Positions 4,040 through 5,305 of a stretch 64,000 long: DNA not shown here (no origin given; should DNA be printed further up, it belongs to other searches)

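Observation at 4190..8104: Candidate undescribed nucleotide-based defence cassette: class III cyclase, Nudix, Kir-like channel and MoaA-like radical SAM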

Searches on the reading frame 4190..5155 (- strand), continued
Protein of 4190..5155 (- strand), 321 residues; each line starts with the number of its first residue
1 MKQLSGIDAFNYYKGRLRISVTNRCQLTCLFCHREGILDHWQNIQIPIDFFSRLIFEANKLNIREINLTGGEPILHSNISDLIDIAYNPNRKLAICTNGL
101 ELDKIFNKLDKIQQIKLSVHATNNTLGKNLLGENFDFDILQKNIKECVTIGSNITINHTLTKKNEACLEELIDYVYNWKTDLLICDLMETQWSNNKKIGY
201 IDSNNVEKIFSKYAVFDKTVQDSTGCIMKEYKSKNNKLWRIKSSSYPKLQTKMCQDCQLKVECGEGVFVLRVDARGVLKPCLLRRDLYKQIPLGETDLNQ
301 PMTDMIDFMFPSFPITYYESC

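Call 67: find_related_loci(query=A5, collection=metagenome_contigs, flank=8000)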
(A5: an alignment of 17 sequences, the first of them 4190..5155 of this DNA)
Query A5 (321 aa) in metagenome_contigs; peptide patterns used: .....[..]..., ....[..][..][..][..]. (x = any residue, [..] = any of these).
144 stretches matched a pattern; 92 encode a relative of the query (tblastn E <= 1e-3); the best 80 are kept; 80 distinct loci.
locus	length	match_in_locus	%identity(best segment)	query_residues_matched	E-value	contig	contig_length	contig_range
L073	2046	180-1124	48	6-319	1e-98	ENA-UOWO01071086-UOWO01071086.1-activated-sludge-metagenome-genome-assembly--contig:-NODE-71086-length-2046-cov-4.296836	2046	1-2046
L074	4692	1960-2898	49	1-310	5e-92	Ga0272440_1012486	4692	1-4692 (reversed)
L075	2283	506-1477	37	3-319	3e-76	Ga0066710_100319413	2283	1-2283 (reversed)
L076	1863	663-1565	39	7-306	3e-77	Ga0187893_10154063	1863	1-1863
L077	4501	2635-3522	37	6-298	7e-65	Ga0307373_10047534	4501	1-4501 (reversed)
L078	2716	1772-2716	33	10-314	3e-55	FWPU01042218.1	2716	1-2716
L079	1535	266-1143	38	8-296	3e-65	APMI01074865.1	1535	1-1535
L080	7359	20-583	35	112-298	5e-35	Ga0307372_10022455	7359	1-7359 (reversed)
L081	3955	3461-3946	38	10-168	9e-32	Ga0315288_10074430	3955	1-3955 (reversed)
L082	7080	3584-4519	24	3-296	2e-23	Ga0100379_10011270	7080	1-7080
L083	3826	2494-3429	24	3-296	2e-23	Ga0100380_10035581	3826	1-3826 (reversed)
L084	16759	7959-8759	26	7-287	7e-22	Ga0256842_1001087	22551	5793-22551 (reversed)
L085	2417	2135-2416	44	6-99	3e-21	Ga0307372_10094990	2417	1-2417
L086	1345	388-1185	27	7-286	2e-21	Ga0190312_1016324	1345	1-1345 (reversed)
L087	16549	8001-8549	27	7-188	1e-19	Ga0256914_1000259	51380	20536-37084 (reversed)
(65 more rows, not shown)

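Call 69: find_related_loci(query=A5, collection=viral_contigs, flank=8000)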
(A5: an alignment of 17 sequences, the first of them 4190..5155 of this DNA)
Query A5 (321 aa) in viral_contigs; peptide patterns used: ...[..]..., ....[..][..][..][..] (x = any residue, [..] = any of these).
30 stretches matched a pattern, but none encodes a relative of the query by tblastn (E <= 1e-3).

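Call 78: search_protein_families(library=padloc, proteins=[L009:3592-4347:-, L009:5071-5445:-, L011:9071-9334:+, L011:10483-10788:+, L011:11317-12276:-], max_evalue=0.01)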
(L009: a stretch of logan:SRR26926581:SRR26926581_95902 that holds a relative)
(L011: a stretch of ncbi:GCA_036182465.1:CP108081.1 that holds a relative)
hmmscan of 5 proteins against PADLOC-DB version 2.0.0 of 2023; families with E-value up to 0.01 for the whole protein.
L009:3592-4347:- (251 aa): 3 families
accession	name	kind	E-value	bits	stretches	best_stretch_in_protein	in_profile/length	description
PDLC00745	Effector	-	4.9e-102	338.8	1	2-241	2-241/244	Endonuclease (NucC)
PDLC01051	NucC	-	3.1e-53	179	1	13-241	20-240/243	NucC nuclease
PDLC01495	PD_DExK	-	1.6e-32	109.8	1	7-128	3-123/123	"CAS-I,CAS-II,CAS-III,CAS-IV,CAS-V,CAS-VI; associated"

L009:5071-5445:- (124 aa): 0 families

L011:9071-9334:+ (87 aa): 0 families

L011:10483-10788:+ (101 aa): 0 families

L011:11317-12276:- (319 aa): 0 families

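Call 84: find_encoding_contigs(protein=P0018, flank=10000, max_places=2)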
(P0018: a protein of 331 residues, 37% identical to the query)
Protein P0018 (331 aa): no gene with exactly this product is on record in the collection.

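Call 87: search_protein_families(library=phrogs, proteins=[window:4190-5155:-], max_evalue=0.001)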
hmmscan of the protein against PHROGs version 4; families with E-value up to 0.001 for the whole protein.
window:4190-5155:- (321 aa): 5 families
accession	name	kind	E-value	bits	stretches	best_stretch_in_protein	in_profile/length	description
phrog_1802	-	other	1e-08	35.5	1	17-213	46-265/556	radical SAM domain-containing protein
phrog_13987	-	other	2.1e-08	34.8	1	15-261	15-244/274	radical SAM domain-containing protein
phrog_15140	-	other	4.8e-08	33.3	1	20-264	92-348/366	radical SAM domain-containing protein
phrog_2076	-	moron, auxiliary metabolic gene and host takeover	3.8e-05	24.3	1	24-99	40-122/247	QueE-like radical SAM domain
phrog_626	-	DNA, RNA and nucleotide metabolism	0.00021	21.9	1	22-87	23-90/164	anaerobic ribonucleotide reductase small subunit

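Call 96: search_solved_structures(query=A5, max_evalue=0.00001, show_alignments=1)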
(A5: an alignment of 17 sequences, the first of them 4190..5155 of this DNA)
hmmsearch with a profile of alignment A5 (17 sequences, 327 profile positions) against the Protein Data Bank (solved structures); distinct sequences matched with E-value up to 0.00001: 17.
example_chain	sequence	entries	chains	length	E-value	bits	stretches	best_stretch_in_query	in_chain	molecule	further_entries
1tv7_A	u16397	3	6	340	4.4e-21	78.3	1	16-241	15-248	Molybdenum cofactor biosynthesis protein A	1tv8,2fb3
8wm2_A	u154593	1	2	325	1.4e-20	76.7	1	14-123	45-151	Fe-S radical SAM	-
2fb2_A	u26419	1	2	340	8.6e-20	74.1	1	17-240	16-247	Molybdenum cofactor biosynthesis protein A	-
6efn_A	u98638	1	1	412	3.7e-11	45.7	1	21-180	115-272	Sporulation killing factor maturation protein SkfB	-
6c8v_A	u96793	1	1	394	1.6e-10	43.6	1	21-182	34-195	Coenzyme PQQ synthesis protein E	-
7vob_C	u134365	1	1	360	4.5e-10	42.1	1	24-122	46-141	Cytosylglucuronate decarboxylase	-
7voc_C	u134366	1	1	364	4.6e-10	42.1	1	24-122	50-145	Cytosylglucuronate decarboxylase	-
5v1q_A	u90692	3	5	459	7.9e-09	38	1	22-183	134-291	Radical SAM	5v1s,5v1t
5wgg_A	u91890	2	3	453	4.9e-08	35.4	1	14-177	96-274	Radical SAM domain protein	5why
9dfn_A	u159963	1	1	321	1.4e-07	33.9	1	9-187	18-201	Radical SAM core domain-containing protein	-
9dfu_A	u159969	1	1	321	1.6e-07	33.8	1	9-187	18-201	Radical SAM core domain-containing protein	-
7wzv_A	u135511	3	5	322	3e-07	32.8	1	20-124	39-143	4Fe-4S cluster-binding domain-containing protein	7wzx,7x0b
9dgw_A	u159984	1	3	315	8.6e-07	31.3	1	9-162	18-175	Radical SAM core domain-containing protein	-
9dfw_A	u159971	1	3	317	1e-06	31.1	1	9-132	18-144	Radical SAM core domain-containing protein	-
7tol_A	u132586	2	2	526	1.7e-06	30.4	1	19-114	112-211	glycerol dibiphytanyl glycerol tetraether - macrocyclic archaeol synthase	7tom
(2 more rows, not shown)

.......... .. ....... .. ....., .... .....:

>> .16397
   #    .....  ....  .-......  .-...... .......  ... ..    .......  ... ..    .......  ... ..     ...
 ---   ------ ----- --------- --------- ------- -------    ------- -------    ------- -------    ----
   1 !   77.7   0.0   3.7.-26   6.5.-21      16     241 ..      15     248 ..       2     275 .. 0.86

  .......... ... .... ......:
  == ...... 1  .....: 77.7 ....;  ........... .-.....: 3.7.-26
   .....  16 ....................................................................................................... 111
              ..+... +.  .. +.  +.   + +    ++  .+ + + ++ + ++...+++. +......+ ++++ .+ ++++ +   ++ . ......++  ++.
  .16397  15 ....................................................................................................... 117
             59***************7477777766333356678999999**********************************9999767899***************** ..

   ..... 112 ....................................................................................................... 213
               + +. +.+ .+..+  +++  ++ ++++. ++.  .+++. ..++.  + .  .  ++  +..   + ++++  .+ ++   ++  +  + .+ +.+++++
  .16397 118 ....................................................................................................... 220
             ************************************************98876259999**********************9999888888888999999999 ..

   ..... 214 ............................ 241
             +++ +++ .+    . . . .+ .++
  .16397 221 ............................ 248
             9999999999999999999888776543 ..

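Call 98: search_protein_families(library=pfam, proteins=[L021:3342-4109:+, L021:4347-5039:+, L021:5036-5566:+, L021:9062-10744:-, L021:10876-12264:+, L021:12422-13234:+, L022:853-2268:+, L022:9074-9475:+, L022:9955-10554:+, L077:3701-4270:-], max_evalue=0.001)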
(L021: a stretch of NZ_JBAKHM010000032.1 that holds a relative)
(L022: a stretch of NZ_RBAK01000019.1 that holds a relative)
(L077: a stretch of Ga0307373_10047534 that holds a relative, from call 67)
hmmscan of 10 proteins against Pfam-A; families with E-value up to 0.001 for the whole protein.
L021:3342-4109:+ (255 aa): 1 family
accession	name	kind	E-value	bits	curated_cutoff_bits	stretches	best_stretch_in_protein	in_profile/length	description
PF19054.6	DUF5753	-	4.4e-53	180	23.4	1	74-249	3-178/178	Domain of unknown function (DUF5753)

L021:4347-5039:+ (230 aa): 0 families

L021:5036-5566:+ (176 aa): 0 families

L021:9062-10744:- (560 aa): 2 families
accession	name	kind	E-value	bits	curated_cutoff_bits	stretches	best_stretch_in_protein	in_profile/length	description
PF01839.29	FG-GAP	-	9.8e-42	140.7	22.1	5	194-232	1-37/37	FG-GAP repeat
PF13517.12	FG-GAP_3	-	1.4e-09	38.8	26.9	1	345-425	1-61/61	FG-GAP-like repeat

L021:10876-12264:+ (462 aa): 0 families

L021:12422-13234:+ (270 aa): 1 family
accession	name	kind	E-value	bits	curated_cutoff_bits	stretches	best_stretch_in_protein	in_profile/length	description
PF01048.26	PNP_UDP_1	-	1.3e-45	156.1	25.1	1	50-261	2-221/233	Phosphorylase superfamily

L022:853-2268:+ (471 aa): 4 families
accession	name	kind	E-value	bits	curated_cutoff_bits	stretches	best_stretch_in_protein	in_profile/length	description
PF01406.26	tRNA-synt_1e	-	1.8e-107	359.6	27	1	17-317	3-299/301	tRNA synthetases class I (C) catalytic domain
PF09190.17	DALR_2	-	2.5e-10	41.2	22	1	346-398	1-54/57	DALR domain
PF23493.1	CysS_C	-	1.2e-07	32.2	23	1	427-465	12-50/51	Cysteinyl-tRNA ligase anticodon binding domain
PF09334.17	tRNA-synt_1g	-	1.8e-06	27.4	20.1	0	34-112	11-89/391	tRNA synthetases class I (M)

L022:9074-9475:+ (133 aa): 2 families
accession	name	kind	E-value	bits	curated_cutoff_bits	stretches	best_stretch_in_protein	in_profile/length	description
PF12833.13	HTH_18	-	9.2e-28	96.8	33.6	1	32-111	1-80/80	Helix-turn-helix domain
PF00165.29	HTH_AraC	-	1.4e-21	76.5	26.6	2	73-110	6-42/42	Bacterial regulatory helix-turn-helix proteins, AraC family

L022:9955-10554:+ (199 aa): 1 family
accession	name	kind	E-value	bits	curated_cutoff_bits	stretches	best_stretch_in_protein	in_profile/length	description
PF00300.27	His_Phos_1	-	8.1e-19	68.5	21.7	1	6-180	1-193/194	Histidine phosphatase superfamily (branch 1)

L077:3701-4270:- (189 aa): 1 family
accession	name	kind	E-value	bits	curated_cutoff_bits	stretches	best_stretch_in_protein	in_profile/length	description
PF13581.12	HATPase_c_2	-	3.2e-08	34.1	27.4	1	60-185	4-126/127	Histidine kinase-like ATPase domain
